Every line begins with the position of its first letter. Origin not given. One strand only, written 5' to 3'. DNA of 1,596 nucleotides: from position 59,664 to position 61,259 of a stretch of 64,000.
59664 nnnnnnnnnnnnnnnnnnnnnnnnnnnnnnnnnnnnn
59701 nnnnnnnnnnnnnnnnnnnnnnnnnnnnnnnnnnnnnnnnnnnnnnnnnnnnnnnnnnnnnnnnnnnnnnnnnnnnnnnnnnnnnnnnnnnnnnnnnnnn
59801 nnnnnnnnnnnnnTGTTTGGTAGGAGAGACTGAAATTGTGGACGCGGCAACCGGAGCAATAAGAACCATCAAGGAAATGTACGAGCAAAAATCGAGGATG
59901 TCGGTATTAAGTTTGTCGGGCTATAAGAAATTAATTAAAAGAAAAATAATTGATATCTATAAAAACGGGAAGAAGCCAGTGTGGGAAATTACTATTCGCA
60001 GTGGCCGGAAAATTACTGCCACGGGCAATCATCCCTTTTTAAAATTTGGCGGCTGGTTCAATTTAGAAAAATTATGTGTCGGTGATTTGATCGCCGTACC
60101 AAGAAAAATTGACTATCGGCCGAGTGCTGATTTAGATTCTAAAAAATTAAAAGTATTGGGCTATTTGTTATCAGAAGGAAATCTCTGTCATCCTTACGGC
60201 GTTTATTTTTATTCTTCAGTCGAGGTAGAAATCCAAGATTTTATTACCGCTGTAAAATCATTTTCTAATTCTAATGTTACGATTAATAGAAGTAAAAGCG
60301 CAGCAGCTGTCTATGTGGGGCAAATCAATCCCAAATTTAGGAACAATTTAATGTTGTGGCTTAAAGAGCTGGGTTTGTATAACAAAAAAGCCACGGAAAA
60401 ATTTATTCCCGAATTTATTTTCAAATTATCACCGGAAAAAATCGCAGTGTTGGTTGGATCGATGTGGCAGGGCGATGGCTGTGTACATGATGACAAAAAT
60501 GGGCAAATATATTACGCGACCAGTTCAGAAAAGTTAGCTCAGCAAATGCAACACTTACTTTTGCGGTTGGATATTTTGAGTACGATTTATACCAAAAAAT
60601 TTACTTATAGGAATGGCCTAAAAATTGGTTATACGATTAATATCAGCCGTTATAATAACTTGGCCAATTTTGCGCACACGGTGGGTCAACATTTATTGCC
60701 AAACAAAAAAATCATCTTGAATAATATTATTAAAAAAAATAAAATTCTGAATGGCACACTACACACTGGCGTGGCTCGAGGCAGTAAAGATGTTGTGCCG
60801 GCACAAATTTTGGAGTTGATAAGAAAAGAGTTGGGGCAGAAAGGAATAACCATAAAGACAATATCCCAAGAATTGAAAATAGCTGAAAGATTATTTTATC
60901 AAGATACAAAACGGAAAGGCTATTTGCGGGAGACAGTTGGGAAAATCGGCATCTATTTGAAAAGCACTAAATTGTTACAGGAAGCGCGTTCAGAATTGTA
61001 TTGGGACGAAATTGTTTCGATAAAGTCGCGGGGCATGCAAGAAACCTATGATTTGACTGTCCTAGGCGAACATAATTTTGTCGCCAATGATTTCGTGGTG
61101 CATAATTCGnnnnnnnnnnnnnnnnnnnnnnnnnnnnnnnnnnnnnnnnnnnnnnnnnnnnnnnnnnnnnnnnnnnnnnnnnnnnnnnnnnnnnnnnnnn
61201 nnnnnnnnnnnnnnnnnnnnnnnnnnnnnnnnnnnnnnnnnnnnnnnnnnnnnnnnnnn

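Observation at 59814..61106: Full-length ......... intein in the GYGFNK|SH motif of DnaE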

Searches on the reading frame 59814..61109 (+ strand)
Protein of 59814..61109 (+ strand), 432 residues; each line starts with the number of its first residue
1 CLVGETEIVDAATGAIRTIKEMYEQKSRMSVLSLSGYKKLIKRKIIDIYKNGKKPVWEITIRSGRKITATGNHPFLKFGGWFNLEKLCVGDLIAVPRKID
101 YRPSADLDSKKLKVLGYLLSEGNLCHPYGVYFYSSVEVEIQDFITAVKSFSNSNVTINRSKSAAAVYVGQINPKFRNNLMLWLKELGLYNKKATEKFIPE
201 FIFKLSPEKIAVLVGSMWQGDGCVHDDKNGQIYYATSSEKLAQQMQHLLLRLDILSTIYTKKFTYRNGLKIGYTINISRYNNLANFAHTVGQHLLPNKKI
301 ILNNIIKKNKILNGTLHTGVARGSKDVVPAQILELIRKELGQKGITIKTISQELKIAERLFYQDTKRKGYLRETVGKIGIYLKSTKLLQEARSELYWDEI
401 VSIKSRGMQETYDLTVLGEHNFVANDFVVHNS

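Call 7: search_protein_families(library=pfam, proteins=[window:59814-61106:+], max_evalue=0.01)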
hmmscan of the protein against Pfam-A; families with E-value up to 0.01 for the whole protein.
window:59814-61106:+ (431 aa): 2 families
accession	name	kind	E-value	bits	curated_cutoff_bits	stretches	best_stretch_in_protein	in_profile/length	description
PF14890.11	Intein_splicing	-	4.8e-26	91.9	35.8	1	15-431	7-155/155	Intein splicing domain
PF14528.11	LAGLIDADG_3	-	3.5e-17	62.9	22.5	1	215-291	8-82/82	LAGLIDADG-like domain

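Call 8: search_protein_families(library=ncbifam, proteins=[window:59814-61106:+], max_evalue=0.01)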
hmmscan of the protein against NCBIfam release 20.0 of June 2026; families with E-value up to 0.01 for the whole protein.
window:59814-61106:+ (431 aa): 16 families
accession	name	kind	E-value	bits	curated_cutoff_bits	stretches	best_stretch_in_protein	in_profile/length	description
NF005852.0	PRK07773.1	equivalog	2.9e-80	270.7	780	1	1-431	398-826/886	replicative DNA helicase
NF007072.0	PRK09519.1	equivalog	3.6e-22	78.5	1024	1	1-431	252-691/790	intein-containing recombinase RecA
NF006207.0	PRK08332.1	equivalog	1.5e-20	72.2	2400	1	48-264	940-1149/1684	vitamin B12-dependent ribonucleotide reductase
NF038098.1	GyrA_w_intein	exception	1.8e-18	65.9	1850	1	48-431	166-537/1232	intein-containing DNA gyrase subunit A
NF011418.0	PRK14845.1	equivalog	2.4e-18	65.4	756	1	20-310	58-316/1049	translation initiation factor IF-2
NF011491.0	PRK14898.1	equivalog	4e-14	51.6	783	1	108-430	242-542/860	DNA-directed RNA polymerase subunit A''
NF003157.0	PRK04132.1-2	equivalog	4.2e-14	51.4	1103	1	15-308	62-358/864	replication factor C small subunit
TIGR01445.1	intein_Nterm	domain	1.2e-13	51.8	24.5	1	1-76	1-82/83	intein N-terminal splicing region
NF038162.1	RtcB_rel_intein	exception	9.9e-13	47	1150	2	236-431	391-578/961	intein-containing RtcB family protein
NF011287.0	PRK14698.1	equivalog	3.4e-08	31.9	1238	1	34-284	288-555/1017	V-type ATP synthase subunit A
NF011303.0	PRK14715.1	equivalog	2.7e-07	28.1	1585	1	112-260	1121-1263/1627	DNA-directed DNA polymerase II large subunit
NF003158.0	PRK04132.1-3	equivalog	2.5e-06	24.9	1750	0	53-89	701-737/1437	replication factor C small subunit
TIGR01443.1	intein_Cterm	domain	2.5e-05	24.4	15.6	1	410-431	1-23/24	intein C-terminal splicing region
NF038136.1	rSAM_Rv_intein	exception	2.5e-05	23.3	700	1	1-82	76-155/574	intein-containing Rv2578c family radical SAM protein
NF045703.1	rSAM_Tes_intein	exception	0.00031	18.6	1700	1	113-262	373-516/1040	tetraether lipid synthase Tes, intein-containing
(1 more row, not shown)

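Call 9: search_solved_structures(query=window:59814-61109:+, max_evalue=0.01, show_alignments=3)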
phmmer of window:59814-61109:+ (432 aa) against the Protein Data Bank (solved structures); distinct sequences matched with E-value up to 0.01: 23.
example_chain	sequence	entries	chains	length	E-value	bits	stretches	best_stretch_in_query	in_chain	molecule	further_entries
1mi8_A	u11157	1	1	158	5e-23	85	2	4-101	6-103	DnaB intein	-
4o1r_A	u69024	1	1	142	1.8e-22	83.1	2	4-98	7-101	Replicative DNA helicase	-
6frg_A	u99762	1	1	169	1.3e-21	80.3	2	4-101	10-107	Replicative DNA helicase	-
6frh_A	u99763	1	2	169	1.3e-21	80.3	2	4-101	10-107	Replicative DNA helicase,Replicative DNA helicase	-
6fre_A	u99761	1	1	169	3.3e-20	75.7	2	391-431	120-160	Replicative DNA helicase,Replicative DNA helicase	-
7qss_A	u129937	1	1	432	5.4e-08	35.4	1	32-277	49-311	V-type ATP synthase alpha chain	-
7qsu_A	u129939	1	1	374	8.2e-08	34.8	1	32-276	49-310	V-ATPase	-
2imz_A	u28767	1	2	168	1.4e-06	30.8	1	1-107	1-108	Endonuclease PI-MtuI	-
2cw7_A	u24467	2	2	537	6.1e-06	28.7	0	189-254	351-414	Endonuclease PI-PkoII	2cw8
3ifj_A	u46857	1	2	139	3.8e-05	26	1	1-95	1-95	Endonuclease PI-MtuI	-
2in9_A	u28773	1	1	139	0.00013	24.4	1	1-95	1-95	Endonuclease PI-MtuI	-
6rpq_A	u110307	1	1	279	0.00013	24.3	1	392-431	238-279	Ubiquitin-like protein SMT3,1108aa long hypothetical cell division control protein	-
2in0_A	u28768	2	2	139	0.00017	23.9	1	1-95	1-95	Endonuclease PI-MtuI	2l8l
3igd_A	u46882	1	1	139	0.00037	22.8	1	1-95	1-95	Endonuclease PI-MtuI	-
5k08_A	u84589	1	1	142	0.00053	22.3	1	1-95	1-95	RecA mini intein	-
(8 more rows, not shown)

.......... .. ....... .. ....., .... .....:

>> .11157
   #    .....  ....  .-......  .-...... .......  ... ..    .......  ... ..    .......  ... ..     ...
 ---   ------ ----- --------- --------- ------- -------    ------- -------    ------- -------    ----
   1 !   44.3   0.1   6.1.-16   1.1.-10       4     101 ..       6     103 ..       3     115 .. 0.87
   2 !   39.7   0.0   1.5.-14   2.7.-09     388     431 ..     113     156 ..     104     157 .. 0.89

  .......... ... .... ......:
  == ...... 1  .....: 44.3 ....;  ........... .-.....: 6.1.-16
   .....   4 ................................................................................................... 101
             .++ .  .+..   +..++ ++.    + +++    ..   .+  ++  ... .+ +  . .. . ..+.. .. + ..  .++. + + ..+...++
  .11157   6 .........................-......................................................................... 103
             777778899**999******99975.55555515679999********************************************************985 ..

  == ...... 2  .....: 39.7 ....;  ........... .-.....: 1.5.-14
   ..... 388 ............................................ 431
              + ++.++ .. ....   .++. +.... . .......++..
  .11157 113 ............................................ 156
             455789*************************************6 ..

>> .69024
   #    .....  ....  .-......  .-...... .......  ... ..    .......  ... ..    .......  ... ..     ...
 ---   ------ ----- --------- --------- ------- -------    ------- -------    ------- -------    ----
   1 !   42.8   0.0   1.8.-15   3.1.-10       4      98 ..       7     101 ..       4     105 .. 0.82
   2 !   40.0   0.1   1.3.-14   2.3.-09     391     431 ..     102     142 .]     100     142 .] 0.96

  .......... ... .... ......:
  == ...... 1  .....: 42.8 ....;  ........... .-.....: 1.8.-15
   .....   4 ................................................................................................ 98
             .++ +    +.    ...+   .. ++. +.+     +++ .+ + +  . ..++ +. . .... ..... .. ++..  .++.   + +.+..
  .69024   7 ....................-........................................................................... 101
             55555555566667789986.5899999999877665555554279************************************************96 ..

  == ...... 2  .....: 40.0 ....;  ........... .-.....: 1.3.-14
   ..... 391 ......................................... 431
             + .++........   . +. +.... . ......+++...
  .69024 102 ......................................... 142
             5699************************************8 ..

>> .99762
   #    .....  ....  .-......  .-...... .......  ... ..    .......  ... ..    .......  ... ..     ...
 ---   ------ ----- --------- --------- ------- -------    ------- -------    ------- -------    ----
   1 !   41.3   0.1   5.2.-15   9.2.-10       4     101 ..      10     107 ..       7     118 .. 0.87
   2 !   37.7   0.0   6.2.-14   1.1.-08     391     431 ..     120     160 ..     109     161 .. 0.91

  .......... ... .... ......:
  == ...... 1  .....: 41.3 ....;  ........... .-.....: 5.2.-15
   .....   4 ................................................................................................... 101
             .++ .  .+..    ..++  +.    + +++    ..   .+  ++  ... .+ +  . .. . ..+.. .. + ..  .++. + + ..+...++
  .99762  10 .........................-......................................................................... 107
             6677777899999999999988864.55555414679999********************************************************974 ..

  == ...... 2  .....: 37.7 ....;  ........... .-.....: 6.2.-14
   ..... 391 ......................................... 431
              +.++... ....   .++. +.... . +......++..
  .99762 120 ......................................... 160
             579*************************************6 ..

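Call 12: find_homologous_proteins(query=window:59814-61106:+)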
Query window:59814-61106:+ (431 aa): 262 proteins with E <= 0.001 among 8000 candidates; the best 120 are listed.
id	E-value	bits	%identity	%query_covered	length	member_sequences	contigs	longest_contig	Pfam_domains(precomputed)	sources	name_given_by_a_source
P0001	1.4e-114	401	48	93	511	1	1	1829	PF14579.13,PF14528.12,PF14890.12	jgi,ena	-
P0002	5.8e-111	389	49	91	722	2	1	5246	PF14579.13,PF14528.12,PF01336.32,PF14890.12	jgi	-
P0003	1.0e-109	385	44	98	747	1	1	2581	PF14579.13,PF14528.12,PF01336.32,PF14890.12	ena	-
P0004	1.0e-102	362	43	100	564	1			PF14579.13,PF14528.12,PF14890.12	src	-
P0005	2.3e-92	328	48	78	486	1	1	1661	PF14528.12,PF17657.7,PF14890.12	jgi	jgi:DNA polymerase-3 subunit alpha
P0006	1.2e-89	319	41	93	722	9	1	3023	PF14579.13,PF14528.12,PF01336.32,PF14890.12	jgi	jgi:DNA polymerase-3 subunit alpha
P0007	1.3e-86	309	38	100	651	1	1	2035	PF14528.12,PF17657.7,PF14890.12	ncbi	ncbi:MAG: LAGLIDADG family homing endonuclease [Chloroflexota bacterium]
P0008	4.0e-85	304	57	58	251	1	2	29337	PF14528.12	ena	-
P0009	3.5e-84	301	49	71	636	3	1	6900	PF14579.13,PF14528.12,PF01336.32,PF14890.12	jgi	jgi:DNA polymerase-3 subunit alpha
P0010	1.3e-82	296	37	100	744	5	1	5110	PF14579.13,PF14528.12,PF14890.12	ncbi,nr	ncbi:MAG: hypothetical protein KDE24_15695, partial [Caldilinea sp.]|nr:hypothetical protein [Caldil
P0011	2.4e-81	292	49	65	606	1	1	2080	PF14579.13,PF14528.12,PF01336.32,PF14890.12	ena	-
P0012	6.8e-77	277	49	62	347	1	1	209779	PF14528.12,PF17657.7,PF14890.12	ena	-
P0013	1.1e-69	254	38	100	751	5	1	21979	PF03796.22,PF14528.12,PF14890.12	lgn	-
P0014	1.5e-64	237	47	54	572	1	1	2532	PF14579.13,PF14528.12,PF01336.32,PF14890.12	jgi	jgi:DNA polymerase-3 subunit alpha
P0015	2.7e-62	229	45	58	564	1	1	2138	PF14579.13,PF14528.12,PF01336.32,PF14890.12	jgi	jgi:DNA polymerase-3 subunit alpha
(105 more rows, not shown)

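Call 45: find_related_loci(query=A1, collection=genome_contigs, flank=3000)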
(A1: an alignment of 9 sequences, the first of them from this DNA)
Query A1 (431 aa) in genome_contigs; peptide patterns used: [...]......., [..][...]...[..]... (x = any residue, [..] = any of these).
599 stretches matched a pattern (row limit reached: there are more); 582 encode a relative of the query (tblastn E <= 1e-3); the best 80 are kept; 80 distinct loci.
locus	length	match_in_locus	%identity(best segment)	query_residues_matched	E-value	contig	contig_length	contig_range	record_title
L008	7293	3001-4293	60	1-431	1e-179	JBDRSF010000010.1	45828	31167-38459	MAG: Candidatus Magasanikbacteria bacterium isolate MEGAHIT-group-3.130 k141_130297, whole genome shotgun sequence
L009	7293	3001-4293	55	1-431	2e-162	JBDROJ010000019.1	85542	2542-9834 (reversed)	MAG: bacterium isolate MEGAHIT-group-1.947 k141_10949705, whole genome shotgun sequence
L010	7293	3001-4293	52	1-431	4e-152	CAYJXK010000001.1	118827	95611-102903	MAG TPA_asm: uncultured Gammaproteobacteria bacterium isolate ERP125453_co1_500 genome assembly, contig: NODE_63_length_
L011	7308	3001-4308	49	1-431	3e-137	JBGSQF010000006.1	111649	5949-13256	MAG: Candidatus Paceibacteria bacterium isolate JTS-AC323 k141_3454064, whole genome shotgun sequence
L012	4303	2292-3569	52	1-431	5e-139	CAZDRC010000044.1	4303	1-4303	MAG TPA_asm: uncultured Candidatus Saccharibacteria bacterium isolate SRP062349_co2_85 genome assembly, contig: NODE_118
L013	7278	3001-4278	48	1-431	2e-132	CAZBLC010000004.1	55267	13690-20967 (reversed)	MAG TPA_asm: uncultured Candidatus Saccharibacteria bacterium isolate SRP286056_co2_106 genome assembly, contig: NODE_61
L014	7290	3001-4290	48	1-431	1e-131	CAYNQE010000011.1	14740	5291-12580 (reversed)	MAG TPA_asm: uncultured Candidatus Saccharibacteria bacterium isolate binchicken_co46_209 genome assembly, contig: NODE_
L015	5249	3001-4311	46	1-431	2e-128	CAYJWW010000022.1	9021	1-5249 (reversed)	MAG TPA_asm: uncultured Candidatus Saccharibacteria bacterium isolate ERP125453_co1_514 genome assembly, contig: NODE_92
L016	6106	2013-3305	46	1-431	6e-124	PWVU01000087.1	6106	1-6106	MAG: Candidatus Kaiserbacteria bacterium isolate CSSed11_315 CS-Sed11-C27342, whole genome shotgun sequence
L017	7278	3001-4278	48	1-431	1e-123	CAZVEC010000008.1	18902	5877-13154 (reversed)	MAG TPA_asm: uncultured Candidatus Saccharibacteria bacterium isolate SRP050083_co2_123 genome assembly, contig: NODE_19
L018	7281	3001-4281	45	1-431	2e-123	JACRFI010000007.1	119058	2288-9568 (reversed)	MAG: Candidatus Kaiserbacteria bacterium isolate NC_groundwater_1721_Pr3_B-0.1um_51_76 SR-2_scaffold_141_1188968, whole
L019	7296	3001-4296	45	1-431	3e-123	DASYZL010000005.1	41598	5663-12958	MAG TPA_asm: Patescibacteria group bacterium isolate SMAG_U6361 k141_219467, whole genome shotgun sequence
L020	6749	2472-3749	49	1-431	2e-132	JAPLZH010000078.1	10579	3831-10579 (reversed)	MAG: Candidatus Taylorbacteria bacterium isolate LacPavin_0920_WC57_MAG_39_17 LacPavin_0920_WC57_scaffold_930045, whole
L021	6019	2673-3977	44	1-431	2e-120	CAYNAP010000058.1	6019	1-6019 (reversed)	MAG TPA_asm: uncultured Candidatus Saccharibacteria bacterium isolate binchicken_co38_1274 genome assembly, contig: NODE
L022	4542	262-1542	46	1-431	8e-120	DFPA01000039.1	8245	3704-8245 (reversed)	MAG TPA_asm: Patescibacteria group bacterium UBA3527 UBA3527_contig_12397, whole genome shotgun sequence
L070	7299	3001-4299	38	1-431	2e-89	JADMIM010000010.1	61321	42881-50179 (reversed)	MAG: Thermaceae bacterium isolate MAG015 NODE_410_length_61321_cov_8.066317, whole genome shotgun sequence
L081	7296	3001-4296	36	1-431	1e-85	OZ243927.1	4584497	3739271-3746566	MAG: Trueperaceae bacterium isolate 5b6657fa-4255-4ed3-9929-6c8d954eddd0 genome assembly, chromosome: 1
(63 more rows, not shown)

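Call 51: predict_structure(alignment_id=A1)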
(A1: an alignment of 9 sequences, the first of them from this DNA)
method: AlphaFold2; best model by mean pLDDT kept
length: 431 residues; sequences in the alignment: 9
mean_pLDDT: 89.6   pTM: 0.88
mean pLDDT of the five models: 89.6, 88.8, 86.1, 85.9, 85.1
residues with pLDDT >= 90: 292; 70-90: 118; 50-70: 21; < 50: 0
segments of 3 or more residues with pLDDT < 50: none
pLDDT, mean of each block of 10 residues (from residue 1): 94 93 90 87 91 96 93 92 94 92 95 95 83 91 94 92 90 85 93 93 96 94 64 90 94 91 85 88 91 91 83 58 77 95 95 90 83 92 94 91 96 87 92 81
secondary structure, 60 per line:
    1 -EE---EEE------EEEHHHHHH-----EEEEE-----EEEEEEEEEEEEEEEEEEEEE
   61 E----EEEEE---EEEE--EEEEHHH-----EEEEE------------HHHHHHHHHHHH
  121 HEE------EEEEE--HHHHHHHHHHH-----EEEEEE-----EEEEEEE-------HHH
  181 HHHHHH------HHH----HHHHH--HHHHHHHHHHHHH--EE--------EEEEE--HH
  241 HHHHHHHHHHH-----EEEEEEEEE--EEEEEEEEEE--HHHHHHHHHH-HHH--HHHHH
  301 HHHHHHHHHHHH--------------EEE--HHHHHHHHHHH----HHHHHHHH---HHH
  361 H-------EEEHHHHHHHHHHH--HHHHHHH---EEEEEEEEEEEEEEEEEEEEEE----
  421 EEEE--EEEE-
elements in order: E7-9 E16-18 H19-24 E30-34 E40-61 E66-70 E74-77 E80-83 E92-96 H109-121 E130-134 H137-147 E153-158 E164-170 H178-186 H200-204 H207-219 E232-236 H239-251 E257-265 E268-277 H280-289 H296-312 E327-329 H332-342 H347-354 H358-361 E369-371 H372-382 H385-391 E395-416 E421-424 E427-430
